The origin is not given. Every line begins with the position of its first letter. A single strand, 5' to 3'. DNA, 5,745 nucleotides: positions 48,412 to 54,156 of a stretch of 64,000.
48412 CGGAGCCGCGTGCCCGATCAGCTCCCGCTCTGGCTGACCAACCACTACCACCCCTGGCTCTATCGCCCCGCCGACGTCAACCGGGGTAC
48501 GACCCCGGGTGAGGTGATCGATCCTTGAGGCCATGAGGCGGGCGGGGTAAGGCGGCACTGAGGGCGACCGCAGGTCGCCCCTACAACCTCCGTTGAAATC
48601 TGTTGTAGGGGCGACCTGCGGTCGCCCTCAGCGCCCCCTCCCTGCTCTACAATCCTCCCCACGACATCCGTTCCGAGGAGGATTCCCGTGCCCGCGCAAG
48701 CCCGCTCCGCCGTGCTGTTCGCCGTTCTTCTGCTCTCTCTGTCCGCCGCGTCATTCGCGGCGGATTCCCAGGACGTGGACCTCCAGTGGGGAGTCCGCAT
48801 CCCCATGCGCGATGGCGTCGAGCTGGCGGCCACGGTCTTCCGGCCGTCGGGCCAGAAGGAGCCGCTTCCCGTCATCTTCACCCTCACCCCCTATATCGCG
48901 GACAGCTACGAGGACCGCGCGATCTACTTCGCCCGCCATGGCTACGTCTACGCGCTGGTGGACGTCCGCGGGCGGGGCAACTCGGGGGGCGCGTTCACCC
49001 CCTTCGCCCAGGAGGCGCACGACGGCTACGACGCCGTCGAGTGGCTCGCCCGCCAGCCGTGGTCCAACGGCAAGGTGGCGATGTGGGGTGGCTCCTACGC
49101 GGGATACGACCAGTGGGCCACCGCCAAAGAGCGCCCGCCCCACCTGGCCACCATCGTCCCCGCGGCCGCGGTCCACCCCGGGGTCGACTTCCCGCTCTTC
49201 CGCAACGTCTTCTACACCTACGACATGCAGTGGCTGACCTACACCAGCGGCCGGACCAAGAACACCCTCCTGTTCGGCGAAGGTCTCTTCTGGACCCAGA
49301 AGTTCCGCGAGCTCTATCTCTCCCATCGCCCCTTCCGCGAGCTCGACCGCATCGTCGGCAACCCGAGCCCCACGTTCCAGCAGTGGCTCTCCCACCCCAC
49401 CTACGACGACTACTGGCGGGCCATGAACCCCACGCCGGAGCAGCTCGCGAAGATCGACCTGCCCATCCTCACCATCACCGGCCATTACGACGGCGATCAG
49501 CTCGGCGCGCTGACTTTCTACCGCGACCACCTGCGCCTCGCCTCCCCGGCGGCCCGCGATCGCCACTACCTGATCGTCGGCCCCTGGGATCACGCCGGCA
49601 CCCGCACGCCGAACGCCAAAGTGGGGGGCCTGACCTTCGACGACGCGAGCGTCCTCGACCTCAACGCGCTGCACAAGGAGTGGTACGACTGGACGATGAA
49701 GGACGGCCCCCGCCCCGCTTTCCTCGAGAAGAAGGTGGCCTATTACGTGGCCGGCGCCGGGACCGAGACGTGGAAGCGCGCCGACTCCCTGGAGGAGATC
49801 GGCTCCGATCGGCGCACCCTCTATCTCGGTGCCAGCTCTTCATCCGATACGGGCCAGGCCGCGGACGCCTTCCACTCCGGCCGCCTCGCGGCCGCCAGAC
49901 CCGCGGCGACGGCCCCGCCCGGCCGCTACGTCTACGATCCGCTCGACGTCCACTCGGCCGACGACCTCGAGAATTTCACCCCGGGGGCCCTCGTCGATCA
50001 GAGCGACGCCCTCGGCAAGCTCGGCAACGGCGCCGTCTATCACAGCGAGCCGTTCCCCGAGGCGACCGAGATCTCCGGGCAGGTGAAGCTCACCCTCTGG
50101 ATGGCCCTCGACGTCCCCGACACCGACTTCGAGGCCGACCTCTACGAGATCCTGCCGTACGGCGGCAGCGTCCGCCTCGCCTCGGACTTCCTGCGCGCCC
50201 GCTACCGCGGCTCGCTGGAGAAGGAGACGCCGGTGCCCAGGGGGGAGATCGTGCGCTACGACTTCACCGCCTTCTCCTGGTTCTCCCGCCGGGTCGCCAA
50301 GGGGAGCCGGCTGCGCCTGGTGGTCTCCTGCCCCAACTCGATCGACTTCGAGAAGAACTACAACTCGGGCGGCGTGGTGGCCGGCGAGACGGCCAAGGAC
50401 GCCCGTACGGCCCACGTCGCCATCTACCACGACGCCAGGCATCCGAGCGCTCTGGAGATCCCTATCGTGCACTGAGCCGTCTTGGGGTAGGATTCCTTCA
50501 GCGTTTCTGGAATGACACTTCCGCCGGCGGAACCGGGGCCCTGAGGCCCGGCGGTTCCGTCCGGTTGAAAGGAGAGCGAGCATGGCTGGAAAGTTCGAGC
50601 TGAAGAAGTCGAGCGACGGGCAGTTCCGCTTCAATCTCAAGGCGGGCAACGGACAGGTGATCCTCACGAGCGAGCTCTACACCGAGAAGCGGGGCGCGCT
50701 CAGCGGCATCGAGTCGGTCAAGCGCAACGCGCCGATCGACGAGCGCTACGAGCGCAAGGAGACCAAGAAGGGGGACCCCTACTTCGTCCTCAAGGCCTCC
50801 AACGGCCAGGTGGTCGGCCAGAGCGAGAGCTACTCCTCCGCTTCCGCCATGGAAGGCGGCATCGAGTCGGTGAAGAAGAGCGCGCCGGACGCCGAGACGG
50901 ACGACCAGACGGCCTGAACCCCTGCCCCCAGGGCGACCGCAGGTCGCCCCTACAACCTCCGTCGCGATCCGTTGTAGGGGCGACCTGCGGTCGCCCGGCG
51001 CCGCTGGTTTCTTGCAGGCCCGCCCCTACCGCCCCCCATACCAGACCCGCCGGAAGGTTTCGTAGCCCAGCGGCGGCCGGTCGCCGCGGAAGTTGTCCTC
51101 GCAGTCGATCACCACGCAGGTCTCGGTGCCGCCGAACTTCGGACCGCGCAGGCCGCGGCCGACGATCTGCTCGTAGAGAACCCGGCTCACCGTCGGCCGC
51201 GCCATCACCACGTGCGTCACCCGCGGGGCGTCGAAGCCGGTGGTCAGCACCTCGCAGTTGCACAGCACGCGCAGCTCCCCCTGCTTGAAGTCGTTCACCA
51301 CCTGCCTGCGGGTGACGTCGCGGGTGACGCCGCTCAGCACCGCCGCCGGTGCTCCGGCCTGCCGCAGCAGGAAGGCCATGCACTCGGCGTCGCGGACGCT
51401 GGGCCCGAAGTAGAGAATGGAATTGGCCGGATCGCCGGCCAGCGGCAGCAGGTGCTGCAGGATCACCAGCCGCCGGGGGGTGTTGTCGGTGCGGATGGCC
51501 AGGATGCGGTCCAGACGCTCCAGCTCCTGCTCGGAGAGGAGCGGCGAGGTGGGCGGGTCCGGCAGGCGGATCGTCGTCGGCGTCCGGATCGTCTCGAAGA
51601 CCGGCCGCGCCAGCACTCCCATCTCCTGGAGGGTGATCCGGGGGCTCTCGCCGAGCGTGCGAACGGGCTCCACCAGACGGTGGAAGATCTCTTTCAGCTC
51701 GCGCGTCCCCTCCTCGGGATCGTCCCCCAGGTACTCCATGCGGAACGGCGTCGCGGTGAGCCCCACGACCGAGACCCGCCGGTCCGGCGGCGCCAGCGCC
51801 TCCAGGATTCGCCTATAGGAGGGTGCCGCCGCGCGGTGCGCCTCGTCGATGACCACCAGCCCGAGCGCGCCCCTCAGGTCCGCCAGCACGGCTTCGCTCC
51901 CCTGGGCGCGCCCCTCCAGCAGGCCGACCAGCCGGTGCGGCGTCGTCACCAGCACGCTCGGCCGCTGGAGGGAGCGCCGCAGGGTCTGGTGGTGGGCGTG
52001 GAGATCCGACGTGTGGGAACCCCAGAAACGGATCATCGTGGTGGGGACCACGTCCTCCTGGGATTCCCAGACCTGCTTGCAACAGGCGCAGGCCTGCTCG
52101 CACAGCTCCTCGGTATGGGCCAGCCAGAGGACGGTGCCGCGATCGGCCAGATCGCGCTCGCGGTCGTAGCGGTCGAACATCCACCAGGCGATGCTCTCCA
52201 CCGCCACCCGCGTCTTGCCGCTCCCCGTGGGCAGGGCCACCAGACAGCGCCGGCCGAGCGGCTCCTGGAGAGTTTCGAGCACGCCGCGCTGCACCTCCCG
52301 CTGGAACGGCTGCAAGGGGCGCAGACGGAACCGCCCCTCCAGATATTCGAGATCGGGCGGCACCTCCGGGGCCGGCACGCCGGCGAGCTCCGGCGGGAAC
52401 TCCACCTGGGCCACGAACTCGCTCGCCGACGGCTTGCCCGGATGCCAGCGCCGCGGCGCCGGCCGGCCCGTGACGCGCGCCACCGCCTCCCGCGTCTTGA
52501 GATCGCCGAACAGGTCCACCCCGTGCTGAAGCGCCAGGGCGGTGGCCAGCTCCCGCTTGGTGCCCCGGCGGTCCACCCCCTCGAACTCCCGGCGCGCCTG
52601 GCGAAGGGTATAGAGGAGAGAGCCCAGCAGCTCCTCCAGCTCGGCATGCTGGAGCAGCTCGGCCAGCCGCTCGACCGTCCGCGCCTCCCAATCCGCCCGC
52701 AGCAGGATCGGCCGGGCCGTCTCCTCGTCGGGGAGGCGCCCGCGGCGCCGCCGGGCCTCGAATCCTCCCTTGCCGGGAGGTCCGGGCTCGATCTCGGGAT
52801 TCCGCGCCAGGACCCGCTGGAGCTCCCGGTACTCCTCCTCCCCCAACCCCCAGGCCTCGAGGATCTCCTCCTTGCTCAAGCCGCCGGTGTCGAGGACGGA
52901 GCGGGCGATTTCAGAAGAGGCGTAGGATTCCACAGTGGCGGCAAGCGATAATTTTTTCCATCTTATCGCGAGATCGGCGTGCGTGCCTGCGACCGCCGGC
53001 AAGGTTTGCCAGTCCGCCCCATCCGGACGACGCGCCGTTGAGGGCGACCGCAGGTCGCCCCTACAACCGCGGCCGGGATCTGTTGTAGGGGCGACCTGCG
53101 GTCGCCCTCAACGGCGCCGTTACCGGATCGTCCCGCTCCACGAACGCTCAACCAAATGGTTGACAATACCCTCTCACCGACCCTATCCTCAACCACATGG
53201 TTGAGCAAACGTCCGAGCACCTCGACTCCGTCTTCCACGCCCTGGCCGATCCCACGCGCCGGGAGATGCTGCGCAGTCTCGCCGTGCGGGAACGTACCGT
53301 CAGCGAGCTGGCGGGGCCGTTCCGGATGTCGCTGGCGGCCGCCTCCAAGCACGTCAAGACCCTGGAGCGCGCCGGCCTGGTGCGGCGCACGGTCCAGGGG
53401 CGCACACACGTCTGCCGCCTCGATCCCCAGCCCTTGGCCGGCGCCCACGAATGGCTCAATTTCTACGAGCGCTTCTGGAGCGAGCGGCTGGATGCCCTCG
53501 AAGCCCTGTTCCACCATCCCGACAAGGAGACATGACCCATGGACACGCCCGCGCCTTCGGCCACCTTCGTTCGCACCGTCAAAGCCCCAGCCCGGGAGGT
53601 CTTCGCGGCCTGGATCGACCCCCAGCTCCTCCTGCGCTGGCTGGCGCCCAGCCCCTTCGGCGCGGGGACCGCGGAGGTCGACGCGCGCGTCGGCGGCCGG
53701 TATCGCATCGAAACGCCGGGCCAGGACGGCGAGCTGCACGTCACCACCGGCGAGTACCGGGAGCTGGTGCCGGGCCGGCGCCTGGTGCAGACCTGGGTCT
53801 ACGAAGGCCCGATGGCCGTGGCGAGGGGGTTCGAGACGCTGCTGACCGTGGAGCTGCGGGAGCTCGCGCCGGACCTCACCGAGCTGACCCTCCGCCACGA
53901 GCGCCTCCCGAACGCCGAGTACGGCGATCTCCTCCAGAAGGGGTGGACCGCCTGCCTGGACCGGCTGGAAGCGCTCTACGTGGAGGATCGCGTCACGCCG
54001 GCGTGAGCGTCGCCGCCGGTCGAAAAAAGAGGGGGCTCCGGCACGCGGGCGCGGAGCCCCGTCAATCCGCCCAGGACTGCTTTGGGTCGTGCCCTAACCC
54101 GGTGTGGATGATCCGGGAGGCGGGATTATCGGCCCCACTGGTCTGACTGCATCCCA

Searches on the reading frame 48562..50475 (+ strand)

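Call 14: search_protein_families(library=pfam, proteins=[window:48562-50475:+], max_evalue=0.01)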
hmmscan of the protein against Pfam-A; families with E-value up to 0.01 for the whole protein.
window:48562-50475:+ (637 aa): 6 families
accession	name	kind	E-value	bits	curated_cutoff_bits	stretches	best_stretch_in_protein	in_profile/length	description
PF02129.25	Peptidase_S15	-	2.1e-51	175.6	23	1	84-345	1-261/262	X-Pro dipeptidyl-peptidase (S15 family)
PF08530.16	PepX_C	-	6.3e-24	85.5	22.5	1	389-631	6-216/217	X-Pro dipeptidyl-peptidase C-terminal non-catalytic domain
PF00326.27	Peptidase_S9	-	1.8e-07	31.3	22.6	1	118-224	5-119/213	Prolyl oligopeptidase family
PF12146.15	Hydrolase_4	-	1.1e-05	25.3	27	1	114-310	18-202/239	Serine aminopeptidase, S33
PF00561.26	Abhydrolase_1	-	4e-05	23.8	25.8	1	121-293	21-178/245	alpha/beta hydrolase fold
PF05448.18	AXE1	-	0.0083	15.4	21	0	86-144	67-126/321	Acetyl xylan esterase (AXE1)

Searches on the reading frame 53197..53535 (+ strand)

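Call 14: search_protein_families(library=pfam, proteins=[window:53197-53535:+], max_evalue=0.01)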
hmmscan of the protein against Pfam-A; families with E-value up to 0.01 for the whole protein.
window:53197-53535:+ (112 aa): 7 families
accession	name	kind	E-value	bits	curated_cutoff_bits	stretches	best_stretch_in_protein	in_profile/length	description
PF12840.13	HTH_20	-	1.9e-11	44.2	27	1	16-64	1-50/51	Helix-turn-helix domain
PF01022.26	HTH_5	-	1.1e-10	41.6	22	1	18-63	1-46/47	Bacterial regulatory protein, arsR family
PF01047.28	MarR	-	5.1e-05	23.5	24.6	1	34-65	19-50/59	MarR family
PF12802.13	MarR_2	-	8e-05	23.2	27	1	24-66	10-54/61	MarR family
PF09339.16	HTH_IclR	-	0.0051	17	22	0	25-64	9-50/52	IclR helix-turn-helix domain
PF25212.1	HVO_A0114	-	0.0054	16.9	27.6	1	14-71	17-75/84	HVO_A0114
PF13412.12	HTH_24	-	0.0078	16.2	21.9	0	34-63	19-48/48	Winged helix-turn-helix DNA-binding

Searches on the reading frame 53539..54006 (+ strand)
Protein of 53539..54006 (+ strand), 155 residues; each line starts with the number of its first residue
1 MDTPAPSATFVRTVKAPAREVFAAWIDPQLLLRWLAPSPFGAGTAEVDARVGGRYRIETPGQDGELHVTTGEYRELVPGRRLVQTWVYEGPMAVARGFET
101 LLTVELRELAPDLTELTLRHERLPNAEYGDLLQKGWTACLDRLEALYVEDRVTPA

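Call 14: search_protein_families(library=pfam, proteins=[window:53539-54006:+], max_evalue=0.01)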
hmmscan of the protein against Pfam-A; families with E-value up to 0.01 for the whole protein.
window:53539-54006:+ (155 aa): 2 families
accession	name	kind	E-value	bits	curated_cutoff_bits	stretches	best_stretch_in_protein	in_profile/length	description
PF08327.17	AHSA1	-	1.4e-27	96.8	22.1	1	15-146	1-123/125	Activator of Hsp90 ATPase homolog 1-like protein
PF10604.15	Polyketide_cyc2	-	0.00081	20.1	27.4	1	8-105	4-94/142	Polyketide cyclase / dehydrase and lipid transport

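Call 34: find_encoding_contigs(protein=window:53539-54006:+, flank=10000, max_places=10)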
Protein window:53539-54006:+ (155 aa): no gene with exactly this product is on record in the collection.
